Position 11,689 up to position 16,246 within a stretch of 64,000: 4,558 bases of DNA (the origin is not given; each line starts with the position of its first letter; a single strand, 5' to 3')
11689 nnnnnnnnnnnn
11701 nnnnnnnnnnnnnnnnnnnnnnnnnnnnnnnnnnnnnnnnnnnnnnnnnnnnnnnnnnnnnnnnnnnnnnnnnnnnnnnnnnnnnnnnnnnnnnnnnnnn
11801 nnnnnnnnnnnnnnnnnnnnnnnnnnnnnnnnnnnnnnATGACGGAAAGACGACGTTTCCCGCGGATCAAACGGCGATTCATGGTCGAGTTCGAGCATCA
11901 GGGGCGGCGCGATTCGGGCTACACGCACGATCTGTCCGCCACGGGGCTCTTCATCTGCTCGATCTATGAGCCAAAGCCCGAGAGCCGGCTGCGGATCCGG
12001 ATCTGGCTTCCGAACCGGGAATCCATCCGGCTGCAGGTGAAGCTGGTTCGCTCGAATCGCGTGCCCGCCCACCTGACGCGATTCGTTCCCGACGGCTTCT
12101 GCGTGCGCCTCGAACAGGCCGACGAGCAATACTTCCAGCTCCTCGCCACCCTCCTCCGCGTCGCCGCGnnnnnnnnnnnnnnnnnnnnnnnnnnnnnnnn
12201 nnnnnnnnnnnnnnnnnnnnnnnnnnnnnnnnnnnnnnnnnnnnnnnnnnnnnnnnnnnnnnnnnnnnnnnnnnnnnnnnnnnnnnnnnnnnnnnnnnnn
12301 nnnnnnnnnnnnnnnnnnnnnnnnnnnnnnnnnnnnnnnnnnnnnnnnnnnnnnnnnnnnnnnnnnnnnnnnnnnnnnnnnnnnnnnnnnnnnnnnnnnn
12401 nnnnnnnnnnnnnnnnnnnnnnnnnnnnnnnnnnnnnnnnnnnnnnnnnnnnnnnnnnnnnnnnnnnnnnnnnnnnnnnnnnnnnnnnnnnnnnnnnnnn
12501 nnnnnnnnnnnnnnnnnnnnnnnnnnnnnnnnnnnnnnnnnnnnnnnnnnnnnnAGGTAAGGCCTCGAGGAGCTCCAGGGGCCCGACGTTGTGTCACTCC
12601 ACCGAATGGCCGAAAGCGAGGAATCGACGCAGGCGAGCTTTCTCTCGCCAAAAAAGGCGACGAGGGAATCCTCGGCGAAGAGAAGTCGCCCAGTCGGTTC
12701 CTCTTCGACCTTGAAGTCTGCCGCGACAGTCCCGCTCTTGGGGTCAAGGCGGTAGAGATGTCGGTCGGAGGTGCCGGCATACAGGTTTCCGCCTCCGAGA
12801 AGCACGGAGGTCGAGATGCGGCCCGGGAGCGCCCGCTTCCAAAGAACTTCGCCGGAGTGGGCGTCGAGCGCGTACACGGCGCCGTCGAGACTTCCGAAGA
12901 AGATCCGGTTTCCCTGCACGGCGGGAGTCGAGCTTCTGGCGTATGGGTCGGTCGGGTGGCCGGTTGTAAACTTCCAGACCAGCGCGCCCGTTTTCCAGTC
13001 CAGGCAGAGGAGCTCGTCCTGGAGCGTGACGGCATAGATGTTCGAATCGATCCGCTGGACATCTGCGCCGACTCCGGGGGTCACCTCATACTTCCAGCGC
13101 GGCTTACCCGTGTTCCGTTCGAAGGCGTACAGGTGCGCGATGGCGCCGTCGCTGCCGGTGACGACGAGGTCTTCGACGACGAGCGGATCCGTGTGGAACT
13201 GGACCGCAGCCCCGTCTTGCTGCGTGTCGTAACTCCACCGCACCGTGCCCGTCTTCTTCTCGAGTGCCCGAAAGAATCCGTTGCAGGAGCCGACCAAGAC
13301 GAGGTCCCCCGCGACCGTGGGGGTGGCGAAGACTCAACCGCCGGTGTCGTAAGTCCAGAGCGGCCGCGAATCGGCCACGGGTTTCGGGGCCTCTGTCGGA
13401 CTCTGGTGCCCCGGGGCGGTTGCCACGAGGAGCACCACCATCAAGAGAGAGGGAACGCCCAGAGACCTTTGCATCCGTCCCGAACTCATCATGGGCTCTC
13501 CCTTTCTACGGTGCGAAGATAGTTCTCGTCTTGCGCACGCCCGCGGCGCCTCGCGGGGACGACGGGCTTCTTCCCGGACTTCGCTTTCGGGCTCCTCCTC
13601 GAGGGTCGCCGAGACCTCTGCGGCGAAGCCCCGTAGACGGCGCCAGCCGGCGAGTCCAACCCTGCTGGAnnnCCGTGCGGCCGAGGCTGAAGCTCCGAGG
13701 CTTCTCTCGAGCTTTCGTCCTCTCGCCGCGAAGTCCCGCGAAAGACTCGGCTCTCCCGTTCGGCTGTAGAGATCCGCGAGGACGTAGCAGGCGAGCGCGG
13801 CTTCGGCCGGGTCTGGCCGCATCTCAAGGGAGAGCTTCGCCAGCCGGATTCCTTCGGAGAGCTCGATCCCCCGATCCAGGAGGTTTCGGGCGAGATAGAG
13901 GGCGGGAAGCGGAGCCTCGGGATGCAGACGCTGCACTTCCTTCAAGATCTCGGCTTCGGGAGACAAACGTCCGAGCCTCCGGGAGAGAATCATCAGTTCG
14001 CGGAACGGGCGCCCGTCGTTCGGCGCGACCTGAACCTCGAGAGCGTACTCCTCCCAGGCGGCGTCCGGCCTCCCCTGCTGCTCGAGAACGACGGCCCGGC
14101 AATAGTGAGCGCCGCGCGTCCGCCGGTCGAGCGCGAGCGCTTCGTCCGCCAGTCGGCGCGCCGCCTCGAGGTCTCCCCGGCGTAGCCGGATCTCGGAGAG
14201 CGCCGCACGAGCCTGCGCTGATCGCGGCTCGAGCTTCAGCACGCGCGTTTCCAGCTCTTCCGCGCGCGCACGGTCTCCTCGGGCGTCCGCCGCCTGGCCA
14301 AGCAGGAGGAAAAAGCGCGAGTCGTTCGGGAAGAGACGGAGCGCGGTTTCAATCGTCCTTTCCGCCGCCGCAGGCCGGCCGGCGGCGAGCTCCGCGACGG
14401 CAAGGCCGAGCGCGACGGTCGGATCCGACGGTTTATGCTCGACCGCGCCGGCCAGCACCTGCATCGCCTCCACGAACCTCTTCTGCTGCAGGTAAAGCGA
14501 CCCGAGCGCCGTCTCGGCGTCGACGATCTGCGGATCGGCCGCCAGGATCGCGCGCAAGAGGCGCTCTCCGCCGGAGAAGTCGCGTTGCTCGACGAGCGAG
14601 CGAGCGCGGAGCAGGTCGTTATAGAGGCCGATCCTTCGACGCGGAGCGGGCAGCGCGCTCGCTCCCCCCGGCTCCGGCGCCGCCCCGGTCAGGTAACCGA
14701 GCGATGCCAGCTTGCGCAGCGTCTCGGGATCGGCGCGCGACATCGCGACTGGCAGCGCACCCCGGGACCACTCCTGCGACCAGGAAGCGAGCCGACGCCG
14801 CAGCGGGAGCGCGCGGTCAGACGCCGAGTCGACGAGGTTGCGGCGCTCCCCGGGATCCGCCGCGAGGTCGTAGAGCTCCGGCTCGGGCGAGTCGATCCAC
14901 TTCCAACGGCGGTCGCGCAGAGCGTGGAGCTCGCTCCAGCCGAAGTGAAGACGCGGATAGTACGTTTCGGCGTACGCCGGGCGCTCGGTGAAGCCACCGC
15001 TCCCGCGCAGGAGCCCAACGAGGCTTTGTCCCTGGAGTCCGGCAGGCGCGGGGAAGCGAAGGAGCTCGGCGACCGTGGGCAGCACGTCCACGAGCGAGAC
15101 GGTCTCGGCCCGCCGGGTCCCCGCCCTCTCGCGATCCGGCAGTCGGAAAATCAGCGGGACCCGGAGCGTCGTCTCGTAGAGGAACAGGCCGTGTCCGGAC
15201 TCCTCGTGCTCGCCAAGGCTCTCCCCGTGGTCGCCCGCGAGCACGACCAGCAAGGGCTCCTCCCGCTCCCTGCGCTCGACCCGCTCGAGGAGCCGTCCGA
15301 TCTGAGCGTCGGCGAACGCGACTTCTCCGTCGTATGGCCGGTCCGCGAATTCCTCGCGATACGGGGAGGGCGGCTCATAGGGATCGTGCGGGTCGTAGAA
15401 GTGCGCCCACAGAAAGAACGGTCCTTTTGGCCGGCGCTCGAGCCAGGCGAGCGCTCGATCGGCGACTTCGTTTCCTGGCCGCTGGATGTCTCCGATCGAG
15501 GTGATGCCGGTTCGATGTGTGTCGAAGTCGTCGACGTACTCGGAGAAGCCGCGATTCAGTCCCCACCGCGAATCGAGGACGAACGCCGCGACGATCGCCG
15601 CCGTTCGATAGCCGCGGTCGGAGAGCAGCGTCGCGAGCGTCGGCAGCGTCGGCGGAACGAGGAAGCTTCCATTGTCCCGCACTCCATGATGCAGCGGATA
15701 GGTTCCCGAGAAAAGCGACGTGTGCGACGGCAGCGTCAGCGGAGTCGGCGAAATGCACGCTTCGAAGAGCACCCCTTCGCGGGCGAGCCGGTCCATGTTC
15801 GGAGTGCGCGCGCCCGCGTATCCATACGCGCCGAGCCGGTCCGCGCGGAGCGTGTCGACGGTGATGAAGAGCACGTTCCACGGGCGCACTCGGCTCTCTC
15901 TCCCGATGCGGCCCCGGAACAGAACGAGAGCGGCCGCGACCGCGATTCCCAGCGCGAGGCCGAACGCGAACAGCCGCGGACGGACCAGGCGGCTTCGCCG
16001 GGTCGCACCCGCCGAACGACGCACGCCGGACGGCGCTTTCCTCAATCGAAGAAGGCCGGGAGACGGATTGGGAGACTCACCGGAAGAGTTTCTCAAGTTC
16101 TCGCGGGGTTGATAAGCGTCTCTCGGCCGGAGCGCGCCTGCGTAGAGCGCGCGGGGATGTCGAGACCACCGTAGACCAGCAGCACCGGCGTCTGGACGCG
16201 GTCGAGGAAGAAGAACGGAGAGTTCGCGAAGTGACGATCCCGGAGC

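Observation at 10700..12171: Tandem segmental duplication that created a second PilZ gene and a pseudogenised 5' fragment of the subtilisin gene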

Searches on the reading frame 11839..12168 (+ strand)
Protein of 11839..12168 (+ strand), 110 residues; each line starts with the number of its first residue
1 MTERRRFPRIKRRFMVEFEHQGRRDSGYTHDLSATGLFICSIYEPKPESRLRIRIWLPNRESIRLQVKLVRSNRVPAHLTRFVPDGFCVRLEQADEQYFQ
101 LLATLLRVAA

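Call 8: search_protein_families(library=pfam, proteins=[window:11839-12168:+], max_evalue=0.01)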
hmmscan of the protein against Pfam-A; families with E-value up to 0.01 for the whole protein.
window:11839-12168:+ (110 aa): 1 family
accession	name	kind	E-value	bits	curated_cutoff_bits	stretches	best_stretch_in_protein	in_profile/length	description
PF07238.19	PilZ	-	1.7e-10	41.6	22.5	1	3-103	1-97/102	PilZ domain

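Call 16: find_homologous_proteins(query=window:11839-12168:+, max_evalue=0.00001)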
Query window:11839-12168:+ (110 aa): 2 proteins with E <= 0.00001 among 7 candidates.
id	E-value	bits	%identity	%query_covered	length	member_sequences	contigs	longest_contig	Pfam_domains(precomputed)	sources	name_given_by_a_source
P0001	1.2e-61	223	95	89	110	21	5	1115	PF07238.20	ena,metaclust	metaclust:\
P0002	3.5e-35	138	64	88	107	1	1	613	PF07238.20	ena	-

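Call 18: find_encoding_contigs(protein=P0001, flank=5000, max_places=8)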
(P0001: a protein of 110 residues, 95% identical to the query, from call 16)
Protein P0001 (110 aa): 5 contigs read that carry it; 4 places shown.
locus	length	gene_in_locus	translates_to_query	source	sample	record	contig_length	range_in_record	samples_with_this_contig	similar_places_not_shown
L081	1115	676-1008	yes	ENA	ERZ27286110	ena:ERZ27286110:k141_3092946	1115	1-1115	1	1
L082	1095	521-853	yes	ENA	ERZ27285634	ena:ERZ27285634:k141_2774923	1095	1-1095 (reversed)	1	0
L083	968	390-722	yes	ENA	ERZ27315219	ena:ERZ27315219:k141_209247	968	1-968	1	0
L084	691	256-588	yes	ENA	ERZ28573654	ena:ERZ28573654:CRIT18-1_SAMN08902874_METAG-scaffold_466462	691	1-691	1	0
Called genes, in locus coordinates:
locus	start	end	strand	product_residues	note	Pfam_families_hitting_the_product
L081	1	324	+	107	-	?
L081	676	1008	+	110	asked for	PF07238:PilZ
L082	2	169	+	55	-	?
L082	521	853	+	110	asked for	PF07238:PilZ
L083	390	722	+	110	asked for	PF07238:PilZ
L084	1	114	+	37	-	?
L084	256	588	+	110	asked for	PF07238:PilZ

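Call 19: find_encoding_contigs(protein=P0002, flank=5000)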
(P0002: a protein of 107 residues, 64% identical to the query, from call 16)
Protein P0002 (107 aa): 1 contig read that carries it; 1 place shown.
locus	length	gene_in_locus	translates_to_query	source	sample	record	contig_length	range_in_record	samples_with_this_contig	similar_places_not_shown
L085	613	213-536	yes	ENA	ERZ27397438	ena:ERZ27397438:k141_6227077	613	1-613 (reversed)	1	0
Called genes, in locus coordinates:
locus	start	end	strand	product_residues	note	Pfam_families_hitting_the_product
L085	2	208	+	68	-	?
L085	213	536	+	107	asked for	PF07238:PilZ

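Call 23: find_related_loci(query=A1, collection=metagenome_contigs, flank=5000)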
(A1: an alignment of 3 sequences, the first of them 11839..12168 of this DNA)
Query A1 (110 aa) in metagenome_contigs; peptide patterns used: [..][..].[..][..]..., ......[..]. (x = any residue, [..] = any of these).
599 stretches matched a pattern (row limit reached: there are more); 1 encode a relative of the query (tblastn E <= 1e-3); 1 distinct loci.
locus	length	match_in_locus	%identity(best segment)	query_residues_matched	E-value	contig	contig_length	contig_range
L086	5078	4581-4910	100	1-110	9e-74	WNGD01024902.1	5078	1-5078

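Call 56: search_solved_structures(query=window:11839-12168:+, max_evalue=1)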
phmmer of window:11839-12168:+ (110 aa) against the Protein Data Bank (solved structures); distinct sequences matched with E-value up to 1: 2.
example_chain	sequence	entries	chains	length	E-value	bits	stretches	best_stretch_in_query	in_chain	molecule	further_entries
6df3_H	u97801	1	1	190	0.17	14.9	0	46-92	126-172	Interleukin-20 receptor subunit beta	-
4doh_B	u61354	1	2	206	0.39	13.7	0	46-92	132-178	Interleukin-20 receptor subunit beta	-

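Call 63: predict_structure(alignment_id=A3)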
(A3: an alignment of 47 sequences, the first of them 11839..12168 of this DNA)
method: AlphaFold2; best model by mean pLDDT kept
length: 110 residues; sequences in the alignment: 47
mean_pLDDT: 89.8   pTM: 0.82
mean pLDDT of the five models: 89.8, 89.7, 89.6, 88.7, 87.3
residues with pLDDT >= 90: 74; 70-90: 29; 50-70: 5; < 50: 2
segments of 3 or more residues with pLDDT < 50: none
pLDDT, mean of each block of 10 residues (from residue 1): 70 95 93 95 89 94 95 89 91 92 85
secondary structure, 60 per line:
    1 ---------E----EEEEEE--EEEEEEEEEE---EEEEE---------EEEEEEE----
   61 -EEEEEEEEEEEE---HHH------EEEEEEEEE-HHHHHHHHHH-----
elements in order: E15-20 E23-32 E36-40 E50-56 E62-73 E86-94 H96-105

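Call 65: fold_search(model_id=the predicted structure, library=pdb)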
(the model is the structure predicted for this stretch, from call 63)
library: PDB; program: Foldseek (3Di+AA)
matches with E <= 10: 676; with E <= 0.001: 18
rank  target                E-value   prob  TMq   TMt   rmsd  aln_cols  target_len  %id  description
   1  5y4r_D                1.4e-05  1.00  0.73  0.68   2.4       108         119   21  Structure of a methyltransferase complex (released 2017-11-29)
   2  5xly_B                1.6e-05  1.00  0.75  0.69   2.2       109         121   21  Crystal structure of CheR1 in complex with c-di-GMP-bound MapZ (released 2017-08-23)
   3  5y4r_C                2.1e-05  1.00  0.70  0.65   3.1       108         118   21  Structure of a methyltransferase complex (released 2017-11-29)
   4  8u0i                  2.3e-05  1.00  0.63  0.79   2.6        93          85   20  Crystal structure of PA0012 complexed with cyclic-di-GMP from Pseudomonas aeruginosa (released 2024-09-04)
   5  5vx6_B                3.6e-05  1.00  0.75  0.42   2.6       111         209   17  Structure of Bacillus subtilis Inhibitor of motility (MotI/DgrA) (released 2017-11-22)
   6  5vx6_A                4.0e-05  1.00  0.76  0.42   2.6       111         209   17  Structure of Bacillus subtilis Inhibitor of motility (MotI/DgrA) (released 2017-11-22)
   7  4rt1_B                5.6e-05  1.00  0.61  0.62   3.7       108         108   18  Structure of the Alg44 PilZ domain (R95A mutant) from Pseudomonas aeruginosa PAO1 in complex with c-di-GMP (released 2015-04-08)
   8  4rt0_A                5.6e-05  1.00  0.59  0.60   4.1       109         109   16  Structure of the Alg44 PilZ domain from Pseudomonas aeruginosa PAO1 in complex with c-di-GMP (released 2015-04-08)
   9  4xrn_C                6.9e-05  1.00  0.65  0.66   3.4       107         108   17  Pilz domain with c-di-gmp of a protein from Pseudomonas aeruginosa (released 2016-02-03)
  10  4rt0_C                8.6e-05  1.00  0.58  0.60   4.1       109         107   16  Structure of the Alg44 PilZ domain from Pseudomonas aeruginosa PAO1 in complex with c-di-GMP (released 2015-04-08)
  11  4xrn_B                1.5e-04  1.00  0.59  0.63   3.8       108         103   18  Pilz domain with c-di-gmp of a protein from Pseudomonas aeruginosa (released 2016-02-03)
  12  4rt1_A                1.6e-04  1.00  0.61  0.62   3.7       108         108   17  Structure of the Alg44 PilZ domain (R95A mutant) from Pseudomonas aeruginosa PAO1 in complex with c-di-GMP (released 2015-04-08)
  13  4rt0_B                1.9e-04  1.00  0.59  0.61   4.1       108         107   17  Structure of the Alg44 PilZ domain from Pseudomonas aeruginosa PAO1 in complex with c-di-GMP (released 2015-04-08)
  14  4xrn_D                2.4e-04  1.00  0.66  0.68   3.4       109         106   16  Pilz domain with c-di-gmp of a protein from Pseudomonas aeruginosa (released 2016-02-03)
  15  4i86_A                2.4e-04  1.00  0.63  0.67   4.0       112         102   18  Crystal structure of PilZ domain of CeSA from cellulose synthesizing bacterium (released 2013-04-03)
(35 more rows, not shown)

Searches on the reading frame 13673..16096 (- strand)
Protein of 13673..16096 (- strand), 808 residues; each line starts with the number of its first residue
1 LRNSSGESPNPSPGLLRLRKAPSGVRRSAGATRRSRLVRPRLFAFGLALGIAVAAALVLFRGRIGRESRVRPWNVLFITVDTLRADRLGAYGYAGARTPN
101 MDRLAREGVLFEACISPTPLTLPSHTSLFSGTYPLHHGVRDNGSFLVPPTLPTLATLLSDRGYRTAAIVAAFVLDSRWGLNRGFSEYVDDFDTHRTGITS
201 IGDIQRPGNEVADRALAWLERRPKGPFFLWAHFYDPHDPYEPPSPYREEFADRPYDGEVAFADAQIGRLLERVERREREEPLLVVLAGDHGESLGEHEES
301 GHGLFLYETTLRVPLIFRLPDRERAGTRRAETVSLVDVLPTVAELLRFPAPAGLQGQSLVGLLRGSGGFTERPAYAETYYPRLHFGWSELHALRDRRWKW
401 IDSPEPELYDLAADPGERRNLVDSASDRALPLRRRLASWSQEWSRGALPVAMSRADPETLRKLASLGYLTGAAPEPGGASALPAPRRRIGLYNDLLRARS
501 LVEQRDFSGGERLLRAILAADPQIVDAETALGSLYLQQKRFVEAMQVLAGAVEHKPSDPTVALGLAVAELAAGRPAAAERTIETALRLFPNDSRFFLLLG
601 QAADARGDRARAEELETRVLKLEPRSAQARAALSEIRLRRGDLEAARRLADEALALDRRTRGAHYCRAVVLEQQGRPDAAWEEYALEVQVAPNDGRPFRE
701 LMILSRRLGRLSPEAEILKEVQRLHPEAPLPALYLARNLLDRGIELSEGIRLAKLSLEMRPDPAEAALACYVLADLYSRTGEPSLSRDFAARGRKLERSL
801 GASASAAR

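Call 74: search_protein_families(library=pfam, proteins=[window:13673-16096:-], max_evalue=0.001)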
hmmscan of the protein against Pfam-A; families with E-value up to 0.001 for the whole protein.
window:13673-16096:- (808 aa): 17 families
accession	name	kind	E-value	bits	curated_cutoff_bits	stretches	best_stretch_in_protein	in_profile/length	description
PF00884.28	Sulfatase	-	1.9e-46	159.2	25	1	74-346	2-299/301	Sulfatase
PF13432.12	TPR_16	-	6.8e-20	71.6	32.7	4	495-559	1-65/65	Tetratricopeptide repeat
PF14559.12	TPR_19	-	1.3e-19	70.7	25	2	536-601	2-67/68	Tetratricopeptide repeat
PF13428.12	TPR_14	-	3.2e-16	58.7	23.5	2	563-602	5-44/44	Tetratricopeptide repeat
PF16347.10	SGSH_C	-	7.6e-15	55.8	29.3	1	305-428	10-138/154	N-sulphoglucosamine sulphohydrolase, C-terminal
PF01663.27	Phosphodiest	-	9.5e-15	55.5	23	1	75-143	1-66/342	Type I phosphodiesterase / nucleotide pyrophosphatase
PF07719.23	TPR_2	-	8.5e-13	47.8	27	0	564-592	6-34/34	Tetratricopeptide repeat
PF13431.12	TPR_17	-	1.6e-10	40.8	24.4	0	583-612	3-32/34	Tetratricopeptide repeat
PF00515.34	TPR_1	-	4.5e-07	29.8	27.8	0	526-546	2-22/34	Tetratricopeptide repeat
PF13424.12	TPR_12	-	2.8e-06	27.8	30.1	0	631-676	7-53/77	Tetratricopeptide repeat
PF23914.1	TPR_CcmH_CycH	-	2.9e-06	27.6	42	1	514-612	39-140/158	Cytochrome c-type biogenesis protein H TPR domain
PF12895.13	ANAPC3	-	4e-06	27.4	27.2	0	612-680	8-75/82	Anaphase-promoting complex, cyclosome, subunit 3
PF13181.12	TPR_8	-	6.6e-06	26.3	25.7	0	530-556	6-32/34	Tetratricopeptide repeat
PF13414.12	TPR_11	-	8.2e-06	25.9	26.8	0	639-675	6-42/42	TPR repeat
PF09613.16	HrpB1_HrpK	-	8.3e-06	25.9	29.3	0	510-563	30-83/126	Bacterial type III secretion protein (HrpB1_HrpK)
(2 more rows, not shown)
